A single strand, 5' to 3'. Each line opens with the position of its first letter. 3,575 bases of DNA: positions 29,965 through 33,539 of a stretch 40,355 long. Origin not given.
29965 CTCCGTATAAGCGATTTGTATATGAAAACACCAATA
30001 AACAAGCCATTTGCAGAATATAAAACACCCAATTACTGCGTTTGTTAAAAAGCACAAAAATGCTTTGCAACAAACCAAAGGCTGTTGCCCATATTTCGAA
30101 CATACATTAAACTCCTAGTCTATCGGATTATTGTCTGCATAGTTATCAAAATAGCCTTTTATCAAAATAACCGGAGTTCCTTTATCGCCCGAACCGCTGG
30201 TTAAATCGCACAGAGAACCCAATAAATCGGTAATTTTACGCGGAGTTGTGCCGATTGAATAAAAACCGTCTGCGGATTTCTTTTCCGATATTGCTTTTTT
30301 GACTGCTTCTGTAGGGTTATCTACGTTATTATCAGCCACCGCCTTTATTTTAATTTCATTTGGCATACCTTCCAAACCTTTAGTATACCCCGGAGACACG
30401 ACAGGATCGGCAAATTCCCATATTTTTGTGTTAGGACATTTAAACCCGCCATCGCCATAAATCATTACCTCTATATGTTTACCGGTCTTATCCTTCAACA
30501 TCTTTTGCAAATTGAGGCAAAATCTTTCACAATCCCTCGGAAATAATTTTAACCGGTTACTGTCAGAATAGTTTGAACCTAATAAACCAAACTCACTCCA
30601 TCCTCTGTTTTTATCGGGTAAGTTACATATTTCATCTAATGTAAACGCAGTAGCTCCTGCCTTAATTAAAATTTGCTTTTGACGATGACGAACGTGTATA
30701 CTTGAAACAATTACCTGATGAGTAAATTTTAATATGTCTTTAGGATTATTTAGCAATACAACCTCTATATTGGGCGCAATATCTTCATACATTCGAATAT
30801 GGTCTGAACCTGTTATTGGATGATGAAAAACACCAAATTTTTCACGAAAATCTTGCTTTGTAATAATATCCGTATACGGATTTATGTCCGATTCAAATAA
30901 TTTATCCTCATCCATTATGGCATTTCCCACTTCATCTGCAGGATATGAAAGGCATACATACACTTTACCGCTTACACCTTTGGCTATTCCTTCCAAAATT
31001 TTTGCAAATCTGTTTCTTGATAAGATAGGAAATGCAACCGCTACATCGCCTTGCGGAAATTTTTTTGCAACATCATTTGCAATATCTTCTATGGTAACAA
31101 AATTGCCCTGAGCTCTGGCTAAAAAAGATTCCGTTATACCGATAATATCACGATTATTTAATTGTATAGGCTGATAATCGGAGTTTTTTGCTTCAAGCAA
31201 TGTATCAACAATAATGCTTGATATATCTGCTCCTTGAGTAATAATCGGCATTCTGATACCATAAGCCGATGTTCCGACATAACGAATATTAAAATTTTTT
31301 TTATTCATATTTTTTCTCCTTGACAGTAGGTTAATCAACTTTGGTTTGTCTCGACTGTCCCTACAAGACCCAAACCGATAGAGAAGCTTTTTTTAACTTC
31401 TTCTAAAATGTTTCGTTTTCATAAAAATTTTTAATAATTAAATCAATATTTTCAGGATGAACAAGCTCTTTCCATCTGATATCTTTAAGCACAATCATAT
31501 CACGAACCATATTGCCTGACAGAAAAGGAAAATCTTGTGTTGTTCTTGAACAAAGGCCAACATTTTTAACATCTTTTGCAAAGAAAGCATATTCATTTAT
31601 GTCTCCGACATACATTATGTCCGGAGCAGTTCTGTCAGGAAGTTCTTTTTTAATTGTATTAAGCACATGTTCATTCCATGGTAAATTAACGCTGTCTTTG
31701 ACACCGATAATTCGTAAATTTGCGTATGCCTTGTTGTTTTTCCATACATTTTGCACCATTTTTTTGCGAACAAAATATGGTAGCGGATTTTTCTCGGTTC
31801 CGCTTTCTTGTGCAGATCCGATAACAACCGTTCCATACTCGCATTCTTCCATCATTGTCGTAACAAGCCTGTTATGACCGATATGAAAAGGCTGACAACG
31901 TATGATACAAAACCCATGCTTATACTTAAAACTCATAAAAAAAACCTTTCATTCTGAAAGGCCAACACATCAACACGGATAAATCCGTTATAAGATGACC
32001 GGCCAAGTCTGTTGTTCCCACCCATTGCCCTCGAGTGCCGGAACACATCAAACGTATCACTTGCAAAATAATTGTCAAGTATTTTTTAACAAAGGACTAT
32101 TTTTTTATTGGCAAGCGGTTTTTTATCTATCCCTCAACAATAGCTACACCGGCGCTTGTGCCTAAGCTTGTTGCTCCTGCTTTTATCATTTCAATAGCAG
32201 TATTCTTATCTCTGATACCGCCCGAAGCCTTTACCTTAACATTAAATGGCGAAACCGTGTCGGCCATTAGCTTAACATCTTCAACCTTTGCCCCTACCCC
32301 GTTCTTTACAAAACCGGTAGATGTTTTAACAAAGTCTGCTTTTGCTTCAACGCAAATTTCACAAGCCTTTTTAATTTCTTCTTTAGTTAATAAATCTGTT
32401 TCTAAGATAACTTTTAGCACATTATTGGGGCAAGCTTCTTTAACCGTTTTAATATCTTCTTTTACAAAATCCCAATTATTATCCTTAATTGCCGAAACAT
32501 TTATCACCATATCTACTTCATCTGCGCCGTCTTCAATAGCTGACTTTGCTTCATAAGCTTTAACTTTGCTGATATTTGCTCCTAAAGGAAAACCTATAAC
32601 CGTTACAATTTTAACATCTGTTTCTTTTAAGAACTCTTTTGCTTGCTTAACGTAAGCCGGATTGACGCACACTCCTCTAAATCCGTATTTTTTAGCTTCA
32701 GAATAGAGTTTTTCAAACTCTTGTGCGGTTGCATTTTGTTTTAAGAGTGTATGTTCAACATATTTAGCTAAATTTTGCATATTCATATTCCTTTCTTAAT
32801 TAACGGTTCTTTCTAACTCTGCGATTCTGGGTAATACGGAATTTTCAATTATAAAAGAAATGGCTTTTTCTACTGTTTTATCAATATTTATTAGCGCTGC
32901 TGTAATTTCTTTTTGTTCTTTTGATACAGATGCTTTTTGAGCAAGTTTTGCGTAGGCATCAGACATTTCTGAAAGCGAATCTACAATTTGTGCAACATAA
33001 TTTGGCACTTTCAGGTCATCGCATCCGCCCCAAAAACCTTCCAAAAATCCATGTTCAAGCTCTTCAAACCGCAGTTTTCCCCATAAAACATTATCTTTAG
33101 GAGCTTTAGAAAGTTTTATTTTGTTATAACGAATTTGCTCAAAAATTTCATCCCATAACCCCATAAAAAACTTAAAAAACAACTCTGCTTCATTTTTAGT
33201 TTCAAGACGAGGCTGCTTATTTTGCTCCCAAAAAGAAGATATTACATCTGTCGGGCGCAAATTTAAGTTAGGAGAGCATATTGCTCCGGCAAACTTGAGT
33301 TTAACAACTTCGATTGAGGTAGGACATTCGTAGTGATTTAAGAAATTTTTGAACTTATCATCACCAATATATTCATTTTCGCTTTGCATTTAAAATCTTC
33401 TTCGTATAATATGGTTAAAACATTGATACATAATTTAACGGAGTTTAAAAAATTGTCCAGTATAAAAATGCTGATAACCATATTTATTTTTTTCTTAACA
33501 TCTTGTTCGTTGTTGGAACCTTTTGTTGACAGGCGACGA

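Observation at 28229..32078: Leader-controlled five-gene operon (NadM adenylyltransferase, CofE-like ligase, PnuC-like transporter, deoxyribosyltransferase/Rcl-like, small radical SAM) next to deoC: candidate undescribed nucleoside/cofactor salvage-modification pathway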

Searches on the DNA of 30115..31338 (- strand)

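Call 16: search_rna_families(sources=[L001, L004, L005], threshold=gathering)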
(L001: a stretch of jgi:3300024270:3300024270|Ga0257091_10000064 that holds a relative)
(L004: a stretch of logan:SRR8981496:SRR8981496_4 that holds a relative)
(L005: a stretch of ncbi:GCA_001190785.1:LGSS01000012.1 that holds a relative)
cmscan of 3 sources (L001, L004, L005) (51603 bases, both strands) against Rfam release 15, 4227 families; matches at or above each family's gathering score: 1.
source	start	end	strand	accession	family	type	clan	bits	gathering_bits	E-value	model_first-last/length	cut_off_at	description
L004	4351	4394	+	RF00522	PreQ1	Cis-reg; riboswitch;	-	41.1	39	5.4e-05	1-45/45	no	PreQ1 (pre queuosine) riboswitch aptamer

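Call 55: search_rna_families(sources=[L034, L035, L030, L031, L032, L033], threshold=gathering)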
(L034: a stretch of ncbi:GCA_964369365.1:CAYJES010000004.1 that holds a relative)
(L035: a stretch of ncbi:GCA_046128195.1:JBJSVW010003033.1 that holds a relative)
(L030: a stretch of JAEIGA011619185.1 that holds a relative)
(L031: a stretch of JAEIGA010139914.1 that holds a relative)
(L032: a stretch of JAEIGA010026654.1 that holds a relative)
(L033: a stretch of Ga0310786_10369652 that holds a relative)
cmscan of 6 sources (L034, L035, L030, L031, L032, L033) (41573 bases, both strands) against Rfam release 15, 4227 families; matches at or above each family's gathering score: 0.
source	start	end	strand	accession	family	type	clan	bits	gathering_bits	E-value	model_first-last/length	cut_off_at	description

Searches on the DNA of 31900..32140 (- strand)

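Call 9: search_rna_families(source=window, start=31900, end=32140, threshold=evalue, max_evalue=10, show_alignments=3)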
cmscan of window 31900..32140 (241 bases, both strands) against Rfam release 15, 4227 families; matches with E-value up to 10: 4.
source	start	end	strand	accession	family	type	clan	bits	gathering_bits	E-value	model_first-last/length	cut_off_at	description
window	31928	31988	-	RF02732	JA04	Gene; sRNA;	-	16.6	81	6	1-81/81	no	Aggregatibacter sRNA JA04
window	32011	32045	-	RF01370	CRISPR-DR57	Gene; CRISPR;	-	15.5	39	0.81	1-37/37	no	CRISPR RNA direct repeat element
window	31929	32004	+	RF02861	IR_84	Gene; sRNA;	-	12.7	51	8.5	1-186/186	no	Neisseria sRNA 84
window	31918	31977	-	RF02150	MESTIT1_3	Gene; lncRNA;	-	10.1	60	7.6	1-99/99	no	MEST intronic transcript 1, antisense RNA conserved region 3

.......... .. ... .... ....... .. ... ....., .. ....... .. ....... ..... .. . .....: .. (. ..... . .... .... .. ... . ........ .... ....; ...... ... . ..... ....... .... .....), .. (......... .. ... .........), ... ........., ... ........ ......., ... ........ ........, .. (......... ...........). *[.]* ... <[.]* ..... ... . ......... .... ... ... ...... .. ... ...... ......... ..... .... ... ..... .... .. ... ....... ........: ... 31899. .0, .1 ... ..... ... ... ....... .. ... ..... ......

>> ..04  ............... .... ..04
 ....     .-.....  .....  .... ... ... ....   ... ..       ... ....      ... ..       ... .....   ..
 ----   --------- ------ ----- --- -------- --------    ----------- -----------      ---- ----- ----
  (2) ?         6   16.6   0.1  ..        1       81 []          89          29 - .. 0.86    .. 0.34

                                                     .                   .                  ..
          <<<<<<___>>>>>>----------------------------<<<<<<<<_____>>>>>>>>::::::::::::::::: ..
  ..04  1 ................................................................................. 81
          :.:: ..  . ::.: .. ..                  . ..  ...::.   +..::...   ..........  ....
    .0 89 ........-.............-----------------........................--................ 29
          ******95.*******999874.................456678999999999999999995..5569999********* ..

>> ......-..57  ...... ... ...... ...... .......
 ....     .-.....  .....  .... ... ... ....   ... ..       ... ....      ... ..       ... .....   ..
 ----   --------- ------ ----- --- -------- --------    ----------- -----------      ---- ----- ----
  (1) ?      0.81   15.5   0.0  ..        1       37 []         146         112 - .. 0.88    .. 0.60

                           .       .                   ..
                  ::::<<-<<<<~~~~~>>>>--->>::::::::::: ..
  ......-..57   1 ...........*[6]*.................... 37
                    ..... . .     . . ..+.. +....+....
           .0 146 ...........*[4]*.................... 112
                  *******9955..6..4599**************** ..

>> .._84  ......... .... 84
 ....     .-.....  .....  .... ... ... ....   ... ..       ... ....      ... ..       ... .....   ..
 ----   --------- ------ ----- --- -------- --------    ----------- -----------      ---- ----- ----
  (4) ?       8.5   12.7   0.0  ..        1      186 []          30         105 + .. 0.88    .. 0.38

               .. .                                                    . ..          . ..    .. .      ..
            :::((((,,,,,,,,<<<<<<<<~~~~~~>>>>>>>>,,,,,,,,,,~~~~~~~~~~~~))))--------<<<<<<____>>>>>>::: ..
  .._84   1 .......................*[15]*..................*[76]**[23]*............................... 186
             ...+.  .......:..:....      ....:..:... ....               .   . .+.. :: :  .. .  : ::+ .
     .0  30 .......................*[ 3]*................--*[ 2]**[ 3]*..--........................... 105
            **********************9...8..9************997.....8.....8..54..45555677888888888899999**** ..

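Call 92: build_rna_model(alignment_id=A3, structure=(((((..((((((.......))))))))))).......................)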
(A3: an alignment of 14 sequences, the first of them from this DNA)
Model R1 built from alignment A3 (14 sequences, 54 columns); structure: as given.
model positions 53; base pairs 11; branch points 0; effective number of sequences 6.06; information 1.047 bits per position. Calibrated on 0.2 Mb of random sequence (short: E-values are rough).
structure used (alignment columns):
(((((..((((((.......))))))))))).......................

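Call 93: search_with_rna_model(model_id=R1, sources=[window, L001, L004, L005, L006, L007, L008, L009, L010, L011, L012, L013, L014, L015, L016, L017, L018, L019, L020, L021, L022, L023, L024, L025, L026, L027, L028, L029, L031, L032, L033, L034, L035, L036, L037, L038, L039, L040, L041, L042, L043, L044, L045, L046], max_evalue=10)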
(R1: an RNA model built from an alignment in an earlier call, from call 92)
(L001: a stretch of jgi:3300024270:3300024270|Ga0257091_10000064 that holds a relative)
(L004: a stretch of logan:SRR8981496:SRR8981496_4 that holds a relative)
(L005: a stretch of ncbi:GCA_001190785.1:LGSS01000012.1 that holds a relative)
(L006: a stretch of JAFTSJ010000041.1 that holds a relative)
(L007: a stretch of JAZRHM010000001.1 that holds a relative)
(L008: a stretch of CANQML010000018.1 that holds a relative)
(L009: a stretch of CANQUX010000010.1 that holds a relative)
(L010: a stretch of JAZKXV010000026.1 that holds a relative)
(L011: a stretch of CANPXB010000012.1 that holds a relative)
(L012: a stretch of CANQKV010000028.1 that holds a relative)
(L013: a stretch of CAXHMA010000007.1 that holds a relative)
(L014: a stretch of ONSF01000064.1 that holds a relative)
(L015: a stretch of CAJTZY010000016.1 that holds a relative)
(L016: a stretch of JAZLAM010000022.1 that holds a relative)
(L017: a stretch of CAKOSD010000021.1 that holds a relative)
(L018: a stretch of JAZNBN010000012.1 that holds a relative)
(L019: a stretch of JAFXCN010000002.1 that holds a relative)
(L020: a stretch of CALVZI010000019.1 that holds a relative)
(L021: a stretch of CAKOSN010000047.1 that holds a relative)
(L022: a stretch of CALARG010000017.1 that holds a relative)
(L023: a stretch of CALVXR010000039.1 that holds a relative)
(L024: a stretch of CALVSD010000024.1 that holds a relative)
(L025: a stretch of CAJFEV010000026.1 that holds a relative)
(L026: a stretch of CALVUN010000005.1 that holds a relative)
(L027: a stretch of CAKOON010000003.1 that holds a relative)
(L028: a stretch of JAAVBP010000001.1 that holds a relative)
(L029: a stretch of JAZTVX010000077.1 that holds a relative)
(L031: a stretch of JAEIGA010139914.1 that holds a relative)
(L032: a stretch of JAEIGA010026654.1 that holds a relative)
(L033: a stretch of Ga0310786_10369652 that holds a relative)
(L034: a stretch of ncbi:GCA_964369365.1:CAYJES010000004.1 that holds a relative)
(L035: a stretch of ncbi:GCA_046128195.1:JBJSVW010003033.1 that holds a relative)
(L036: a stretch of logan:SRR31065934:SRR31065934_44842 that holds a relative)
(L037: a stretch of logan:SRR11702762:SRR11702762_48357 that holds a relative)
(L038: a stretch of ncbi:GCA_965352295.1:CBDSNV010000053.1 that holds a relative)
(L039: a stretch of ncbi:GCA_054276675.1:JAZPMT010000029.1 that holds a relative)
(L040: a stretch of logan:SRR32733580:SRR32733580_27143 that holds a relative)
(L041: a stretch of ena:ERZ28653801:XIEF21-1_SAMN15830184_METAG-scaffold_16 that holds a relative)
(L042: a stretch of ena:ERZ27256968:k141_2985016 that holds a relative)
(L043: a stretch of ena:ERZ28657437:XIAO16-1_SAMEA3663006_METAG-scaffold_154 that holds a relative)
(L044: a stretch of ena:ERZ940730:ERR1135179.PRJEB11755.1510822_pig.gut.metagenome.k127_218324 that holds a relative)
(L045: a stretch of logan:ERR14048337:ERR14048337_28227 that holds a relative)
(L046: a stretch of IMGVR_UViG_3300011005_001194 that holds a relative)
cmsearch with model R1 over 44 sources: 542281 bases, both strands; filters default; matches with E-value up to 10: 23.
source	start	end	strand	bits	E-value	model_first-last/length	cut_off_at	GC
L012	3466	3518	+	79.4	2.4e-17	1-53/53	no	0.55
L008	2450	2502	+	77.7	6.4e-17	1-53/53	no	0.57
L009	3466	3518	+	77.7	6.4e-17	1-53/53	no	0.57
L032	5316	5367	-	77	9.9e-17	1-53/53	no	0.56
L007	3467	3518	+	76.6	1.2e-16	1-53/53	no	0.54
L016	3467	3518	+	76.6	1.2e-16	1-53/53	no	0.54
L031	2280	2331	-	76.6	1.3e-16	1-53/53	no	0.56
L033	1403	1455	+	75.9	1.9e-16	1-53/53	no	0.6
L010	3471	3523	+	75.8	2e-16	1-53/53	no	0.57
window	31994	32044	-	72.5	1.3e-15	1-53/53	no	0.61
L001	7274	7326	+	71.7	2e-15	1-53/53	no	0.55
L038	4701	4752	+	69.1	9.6e-15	1-53/53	no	0.56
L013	4983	5033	+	67.8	2e-14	1-53/53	no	0.59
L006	2040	2090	+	64.8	1.1e-13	1-53/53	no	0.61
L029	3514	3564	+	64.8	1.1e-13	1-53/53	no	0.61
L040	143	195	+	64.5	1.3e-13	1-53/53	no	0.6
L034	5270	5323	+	52.4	1.4e-10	1-53/53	no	0.5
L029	11918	11957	-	12.7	1.3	1-53/53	no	0.4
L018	11480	11505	+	12.6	1.4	1-53/53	no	0.46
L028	6337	6367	-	11.4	2.8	1-53/53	no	0.42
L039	2362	2376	+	10.2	5.4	10-24/53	no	0.47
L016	9647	9694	-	9.8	6.8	1-53/53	no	0.4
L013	2584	2613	+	9.6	7.7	1-53/53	no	0.6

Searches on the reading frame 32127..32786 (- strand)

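Call 3: search_protein_families(library=pfam, proteins=[window:32127-32786:-], max_evalue=0.01)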
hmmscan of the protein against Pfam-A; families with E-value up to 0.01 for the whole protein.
window:32127-32786:- (219 aa): 1 family
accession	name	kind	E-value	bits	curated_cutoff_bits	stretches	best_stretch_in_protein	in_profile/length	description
PF01791.15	DeoC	-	8.4e-25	88.2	23.8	1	8-212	4-222/229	DeoC/LacD family aldolase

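Call 4: search_protein_families(library=ncbifam, proteins=[window:32127-32786:-], max_evalue=0.01)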
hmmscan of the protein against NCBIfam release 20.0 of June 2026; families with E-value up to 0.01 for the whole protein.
window:32127-32786:- (219 aa): 5 families
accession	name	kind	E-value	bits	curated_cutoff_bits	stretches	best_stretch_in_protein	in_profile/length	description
TIGR00126.1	deoC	equivalog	3.3e-83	278.3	117.3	1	6-217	2-210/211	deoxyribose-phosphate aldolase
NF002231.0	PRK01130.1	subfamily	0.00071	18.7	189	0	145-208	143-207/230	putative N-acetylmannosamine-6-phosphate 2-epimerase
NF041011.1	dihydoor_dh_Arch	equivalog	0.00081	18.6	330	1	140-212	181-252/289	dihydroorotate dehydrogenase PyrD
NF005574.0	PRK07259.1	equivalog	0.0024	16.8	269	1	170-208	225-263/304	dihydroorotate dehydrogenase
TIGR01036.1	pyrD_sub2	equivalog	0.0066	15.2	200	0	183-208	289-314/356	dihydroorotate dehydrogenase (quinone)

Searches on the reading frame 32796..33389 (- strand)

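Call 3: search_protein_families(library=pfam, proteins=[window:32796-33389:-], max_evalue=0.01)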
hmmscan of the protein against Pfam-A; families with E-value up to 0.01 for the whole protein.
window:32796-33389:- (197 aa): 1 family
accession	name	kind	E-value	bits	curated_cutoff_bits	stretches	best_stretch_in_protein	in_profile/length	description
PF03695.18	UPF0149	-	0.0032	18.1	25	0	33-162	26-164/181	Uncharacterised protein family (UPF0149)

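Call 4: search_protein_families(library=ncbifam, proteins=[window:32796-33389:-], max_evalue=0.01)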
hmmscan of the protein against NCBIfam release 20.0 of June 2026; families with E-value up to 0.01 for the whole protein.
window:32796-33389:- (197 aa): 0 families
